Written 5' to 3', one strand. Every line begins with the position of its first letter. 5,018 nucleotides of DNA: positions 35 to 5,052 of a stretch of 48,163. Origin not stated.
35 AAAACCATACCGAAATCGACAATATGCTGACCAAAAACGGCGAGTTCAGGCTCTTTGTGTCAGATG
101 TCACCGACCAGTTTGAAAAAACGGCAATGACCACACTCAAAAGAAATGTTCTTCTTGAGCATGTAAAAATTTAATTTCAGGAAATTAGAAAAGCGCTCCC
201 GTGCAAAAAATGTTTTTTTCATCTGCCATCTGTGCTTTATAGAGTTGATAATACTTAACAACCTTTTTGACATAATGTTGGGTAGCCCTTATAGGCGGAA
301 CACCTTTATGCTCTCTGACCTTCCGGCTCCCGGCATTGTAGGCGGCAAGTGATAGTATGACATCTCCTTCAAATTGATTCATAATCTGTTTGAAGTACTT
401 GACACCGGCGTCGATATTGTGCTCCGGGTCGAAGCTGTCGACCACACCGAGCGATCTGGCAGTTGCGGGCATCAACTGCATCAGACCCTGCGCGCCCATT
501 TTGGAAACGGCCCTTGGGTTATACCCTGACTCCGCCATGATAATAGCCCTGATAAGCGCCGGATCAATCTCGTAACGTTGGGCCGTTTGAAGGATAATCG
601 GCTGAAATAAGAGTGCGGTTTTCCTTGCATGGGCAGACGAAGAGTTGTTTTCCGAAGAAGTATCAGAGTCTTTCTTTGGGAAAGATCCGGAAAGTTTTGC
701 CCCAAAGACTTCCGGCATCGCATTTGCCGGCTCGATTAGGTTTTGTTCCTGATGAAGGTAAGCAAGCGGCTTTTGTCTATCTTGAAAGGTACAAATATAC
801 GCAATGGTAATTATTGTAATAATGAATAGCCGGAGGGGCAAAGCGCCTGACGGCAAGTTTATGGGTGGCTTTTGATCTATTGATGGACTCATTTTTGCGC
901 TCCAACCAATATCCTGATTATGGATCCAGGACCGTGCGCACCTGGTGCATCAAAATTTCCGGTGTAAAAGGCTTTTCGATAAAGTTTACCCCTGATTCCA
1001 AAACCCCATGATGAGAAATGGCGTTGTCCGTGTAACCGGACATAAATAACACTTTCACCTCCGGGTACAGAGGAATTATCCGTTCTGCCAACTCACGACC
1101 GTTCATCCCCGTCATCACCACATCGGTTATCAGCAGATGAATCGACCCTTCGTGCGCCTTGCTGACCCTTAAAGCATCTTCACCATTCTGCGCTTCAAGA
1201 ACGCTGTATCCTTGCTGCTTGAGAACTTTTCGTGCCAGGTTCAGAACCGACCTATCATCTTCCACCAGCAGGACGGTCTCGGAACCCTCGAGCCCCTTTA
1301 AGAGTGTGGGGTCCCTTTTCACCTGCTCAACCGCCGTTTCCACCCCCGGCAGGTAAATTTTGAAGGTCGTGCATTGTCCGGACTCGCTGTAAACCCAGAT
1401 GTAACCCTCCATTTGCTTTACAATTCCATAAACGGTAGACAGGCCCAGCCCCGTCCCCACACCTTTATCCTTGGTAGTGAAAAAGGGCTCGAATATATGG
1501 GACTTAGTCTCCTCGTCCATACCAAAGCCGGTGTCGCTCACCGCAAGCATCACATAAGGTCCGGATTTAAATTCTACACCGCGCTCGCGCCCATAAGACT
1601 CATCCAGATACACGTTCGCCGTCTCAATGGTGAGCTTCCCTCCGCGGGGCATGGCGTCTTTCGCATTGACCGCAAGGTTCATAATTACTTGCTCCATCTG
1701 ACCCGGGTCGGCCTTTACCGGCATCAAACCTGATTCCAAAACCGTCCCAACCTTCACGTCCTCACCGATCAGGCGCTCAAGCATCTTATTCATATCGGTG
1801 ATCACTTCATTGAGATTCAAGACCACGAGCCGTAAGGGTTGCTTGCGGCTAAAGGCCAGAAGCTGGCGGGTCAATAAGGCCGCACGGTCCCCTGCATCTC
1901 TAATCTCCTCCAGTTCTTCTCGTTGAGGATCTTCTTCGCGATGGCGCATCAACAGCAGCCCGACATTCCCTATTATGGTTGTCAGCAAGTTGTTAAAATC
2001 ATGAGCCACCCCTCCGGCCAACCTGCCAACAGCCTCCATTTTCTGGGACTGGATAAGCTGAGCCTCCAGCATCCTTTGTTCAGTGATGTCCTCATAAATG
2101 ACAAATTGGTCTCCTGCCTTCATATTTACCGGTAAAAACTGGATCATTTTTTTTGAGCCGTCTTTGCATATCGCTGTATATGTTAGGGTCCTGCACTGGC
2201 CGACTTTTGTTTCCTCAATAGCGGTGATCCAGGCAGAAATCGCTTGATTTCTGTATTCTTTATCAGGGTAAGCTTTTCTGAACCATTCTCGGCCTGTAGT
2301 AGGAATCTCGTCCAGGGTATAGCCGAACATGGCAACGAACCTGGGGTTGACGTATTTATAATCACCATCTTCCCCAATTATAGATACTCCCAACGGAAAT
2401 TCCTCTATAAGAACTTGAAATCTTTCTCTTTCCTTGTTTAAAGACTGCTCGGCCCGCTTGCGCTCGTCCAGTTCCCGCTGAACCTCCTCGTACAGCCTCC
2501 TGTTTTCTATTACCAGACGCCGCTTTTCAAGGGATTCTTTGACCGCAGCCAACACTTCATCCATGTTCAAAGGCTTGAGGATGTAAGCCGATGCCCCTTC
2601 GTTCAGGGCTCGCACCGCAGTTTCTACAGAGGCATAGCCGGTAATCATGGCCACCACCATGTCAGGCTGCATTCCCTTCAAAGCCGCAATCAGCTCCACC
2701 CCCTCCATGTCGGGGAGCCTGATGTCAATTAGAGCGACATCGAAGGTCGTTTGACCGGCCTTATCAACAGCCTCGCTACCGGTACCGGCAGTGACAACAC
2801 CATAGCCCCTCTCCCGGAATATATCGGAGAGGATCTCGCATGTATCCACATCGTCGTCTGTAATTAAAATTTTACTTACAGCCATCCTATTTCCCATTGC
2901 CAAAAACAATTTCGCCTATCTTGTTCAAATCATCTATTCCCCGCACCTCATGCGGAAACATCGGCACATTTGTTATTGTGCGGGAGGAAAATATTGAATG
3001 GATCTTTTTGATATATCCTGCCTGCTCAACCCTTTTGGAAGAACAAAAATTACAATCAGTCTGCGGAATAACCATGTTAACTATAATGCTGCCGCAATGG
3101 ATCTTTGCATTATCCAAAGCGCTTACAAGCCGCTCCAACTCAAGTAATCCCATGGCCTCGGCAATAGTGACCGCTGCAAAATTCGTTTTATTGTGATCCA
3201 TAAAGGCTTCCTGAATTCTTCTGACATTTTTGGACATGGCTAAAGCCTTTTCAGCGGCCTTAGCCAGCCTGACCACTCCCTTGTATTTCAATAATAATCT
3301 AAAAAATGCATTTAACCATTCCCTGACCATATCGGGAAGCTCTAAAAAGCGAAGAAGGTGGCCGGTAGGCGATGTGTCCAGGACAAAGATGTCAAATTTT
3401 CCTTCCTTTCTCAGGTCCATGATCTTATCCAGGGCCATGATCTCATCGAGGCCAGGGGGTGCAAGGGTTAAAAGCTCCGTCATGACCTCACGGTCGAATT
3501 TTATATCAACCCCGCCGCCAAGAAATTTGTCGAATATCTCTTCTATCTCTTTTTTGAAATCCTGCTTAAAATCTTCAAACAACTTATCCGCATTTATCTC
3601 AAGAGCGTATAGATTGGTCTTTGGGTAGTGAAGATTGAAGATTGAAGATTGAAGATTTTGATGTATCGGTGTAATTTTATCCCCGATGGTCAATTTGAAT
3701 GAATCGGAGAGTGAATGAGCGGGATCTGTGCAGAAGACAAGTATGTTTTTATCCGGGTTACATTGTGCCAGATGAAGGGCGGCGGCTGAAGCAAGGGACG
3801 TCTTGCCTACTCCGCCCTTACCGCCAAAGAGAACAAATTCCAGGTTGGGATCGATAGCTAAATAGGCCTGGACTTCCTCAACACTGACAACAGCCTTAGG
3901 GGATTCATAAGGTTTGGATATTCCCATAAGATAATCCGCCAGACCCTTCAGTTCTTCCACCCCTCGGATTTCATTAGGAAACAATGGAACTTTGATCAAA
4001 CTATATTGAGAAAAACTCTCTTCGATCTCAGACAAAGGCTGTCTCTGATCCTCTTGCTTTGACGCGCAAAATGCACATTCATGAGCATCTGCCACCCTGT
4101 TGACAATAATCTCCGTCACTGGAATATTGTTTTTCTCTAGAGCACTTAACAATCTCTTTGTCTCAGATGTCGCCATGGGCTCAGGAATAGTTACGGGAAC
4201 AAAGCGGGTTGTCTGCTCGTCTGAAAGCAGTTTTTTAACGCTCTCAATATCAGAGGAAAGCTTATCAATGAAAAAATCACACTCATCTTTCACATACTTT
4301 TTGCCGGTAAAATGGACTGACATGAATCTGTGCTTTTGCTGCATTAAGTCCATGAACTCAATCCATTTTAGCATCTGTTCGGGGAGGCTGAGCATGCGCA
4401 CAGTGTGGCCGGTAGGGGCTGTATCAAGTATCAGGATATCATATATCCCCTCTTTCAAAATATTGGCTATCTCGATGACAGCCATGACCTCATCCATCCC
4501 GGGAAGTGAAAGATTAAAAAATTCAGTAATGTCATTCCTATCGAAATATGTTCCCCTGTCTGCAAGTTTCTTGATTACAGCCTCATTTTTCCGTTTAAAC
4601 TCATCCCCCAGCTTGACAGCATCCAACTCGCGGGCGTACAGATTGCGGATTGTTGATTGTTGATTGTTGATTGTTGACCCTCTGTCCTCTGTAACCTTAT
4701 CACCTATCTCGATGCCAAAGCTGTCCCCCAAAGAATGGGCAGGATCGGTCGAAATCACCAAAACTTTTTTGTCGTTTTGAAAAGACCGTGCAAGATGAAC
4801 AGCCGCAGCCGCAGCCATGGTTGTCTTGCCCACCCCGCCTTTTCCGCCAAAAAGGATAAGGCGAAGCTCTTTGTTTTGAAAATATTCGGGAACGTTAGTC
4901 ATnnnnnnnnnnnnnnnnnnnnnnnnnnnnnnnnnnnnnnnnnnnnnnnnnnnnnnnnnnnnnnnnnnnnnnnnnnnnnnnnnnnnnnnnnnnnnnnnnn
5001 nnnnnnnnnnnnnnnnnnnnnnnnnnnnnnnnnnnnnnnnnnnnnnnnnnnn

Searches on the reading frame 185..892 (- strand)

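Call 7: search_protein_families(library=pfam, proteins=[window:185-892:-], max_evalue=0.001)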
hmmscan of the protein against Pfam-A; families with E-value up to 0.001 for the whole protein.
window:185-892:- (235 aa): 2 families
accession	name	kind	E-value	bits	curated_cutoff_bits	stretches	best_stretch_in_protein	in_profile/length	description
PF01464.25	SLT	-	1.8e-32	111.8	21.3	1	100-200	3-109/117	Transglycosylase SLT domain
PF13406.11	SLT_2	-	0.00057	19.6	24.3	0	130-161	151-180/292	Transglycosylase SLT domain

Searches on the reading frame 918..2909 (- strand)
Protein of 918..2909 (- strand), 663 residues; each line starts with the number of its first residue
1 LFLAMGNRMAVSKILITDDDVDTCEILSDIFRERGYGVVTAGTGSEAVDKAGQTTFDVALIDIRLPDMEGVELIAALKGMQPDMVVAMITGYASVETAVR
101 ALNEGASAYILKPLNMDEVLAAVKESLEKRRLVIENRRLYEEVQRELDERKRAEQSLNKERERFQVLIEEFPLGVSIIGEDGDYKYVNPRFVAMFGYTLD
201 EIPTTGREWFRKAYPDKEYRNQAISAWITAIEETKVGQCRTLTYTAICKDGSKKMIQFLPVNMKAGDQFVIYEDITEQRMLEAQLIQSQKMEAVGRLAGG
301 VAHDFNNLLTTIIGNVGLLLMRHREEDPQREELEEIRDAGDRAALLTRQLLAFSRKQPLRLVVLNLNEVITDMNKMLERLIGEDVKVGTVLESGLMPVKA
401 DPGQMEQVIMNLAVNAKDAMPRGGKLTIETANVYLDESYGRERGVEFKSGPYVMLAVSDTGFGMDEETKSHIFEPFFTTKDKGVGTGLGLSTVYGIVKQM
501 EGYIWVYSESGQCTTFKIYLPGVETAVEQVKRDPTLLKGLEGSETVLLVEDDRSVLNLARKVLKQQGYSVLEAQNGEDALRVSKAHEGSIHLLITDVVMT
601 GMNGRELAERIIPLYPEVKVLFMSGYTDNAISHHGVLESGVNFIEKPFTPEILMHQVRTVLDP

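Call 7: search_protein_families(library=pfam, proteins=[window:918-2909:-], max_evalue=0.001)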
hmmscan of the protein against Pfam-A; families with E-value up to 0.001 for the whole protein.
window:918-2909:- (663 aa): 5 families
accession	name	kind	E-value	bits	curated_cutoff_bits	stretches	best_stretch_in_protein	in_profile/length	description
PF00072.30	Response_reg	-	4.1e-48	162.6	30.2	2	14-124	1-111/111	Response regulator receiver domain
PF02518.31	HATPase_c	-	6.2e-20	72.1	26.4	1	401-521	2-108/111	Histidine kinase-, DNA gyrase B-, and HSP90-like ATPase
PF00512.31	HisKA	-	3.9e-11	43.3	26.9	1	295-357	3-64/66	His Kinase A (phospho-acceptor) domain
PF13188.13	PAS_8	-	2.4e-08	34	21.8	1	162-218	1-55/65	PAS domain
PF08447.18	PAS_3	-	3.1e-05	24.6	25.6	1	186-253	3-65/89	PAS fold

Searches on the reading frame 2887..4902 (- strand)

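Call 7: search_protein_families(library=pfam, proteins=[window:2887-4902:-], max_evalue=0.001)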
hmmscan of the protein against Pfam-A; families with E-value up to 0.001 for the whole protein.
window:2887-4902:- (671 aa): 18 families
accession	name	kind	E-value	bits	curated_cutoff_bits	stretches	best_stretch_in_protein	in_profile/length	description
PF02374.21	ArsA_ATPase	-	3.1e-146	486.8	24.3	2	14-326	2-304/305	Anion-transporting ATPase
PF01656.29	CbiA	-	6.5e-17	62.1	25.4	2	16-274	2-87/125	CobQ/CobB/MinD/ParA nucleotide binding domain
PF13614.12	AAA_31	-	1.2e-14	55.1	27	1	20-170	9-134/177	AAA domain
PF10609.15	ParA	-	1.3e-13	51.3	27.1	0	16-63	7-52/246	NUBPL iron-transfer P-loop NTPase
PF13481.12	AAA_25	-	1.1e-07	32.2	27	0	355-383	34-62/195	AAA domain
PF00931.28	NB-ARC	-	1.1e-07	31.8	23.5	0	340-384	4-48/248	NB-ARC domain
PF02562.22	PhoH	-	9.3e-06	25.7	27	0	14-68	20-71/205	PhoH-like protein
PF00142.24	Fer4_NifH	-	1.7e-05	24.9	25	0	16-56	3-40/271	4Fe-4S iron sulfur cluster binding proteins, NifH/frxC family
PF00004.35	AAA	-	4.8e-05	24.3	21.2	0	16-41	1-26/131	ATPase family associated with various cellular activities (AAA)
PF20720.3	nSTAND3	-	6e-05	23.2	27.2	0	14-48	18-49/155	Novel STAND NTPase 3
PF06564.18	CBP_BcsQ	-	6e-05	23.1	21.3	0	15-68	4-54/234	Cellulose biosynthesis protein BcsQ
PF00448.28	SRP54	-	9.2e-05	22.6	22.7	0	15-53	3-38/196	SRP54-type protein, GTPase domain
PF04851.21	ResIII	-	0.00012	22.4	22.5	0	7-50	18-59/164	Type III restriction enzyme, res subunit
PF24883.2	NPHP3_N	-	0.00019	22.1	24.8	0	345-425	13-94/164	Nephrocystin 3, N-terminal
PF13191.12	AAA_16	-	0.0002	22.3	32.6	0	13-57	24-63/167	AAA ATPase domain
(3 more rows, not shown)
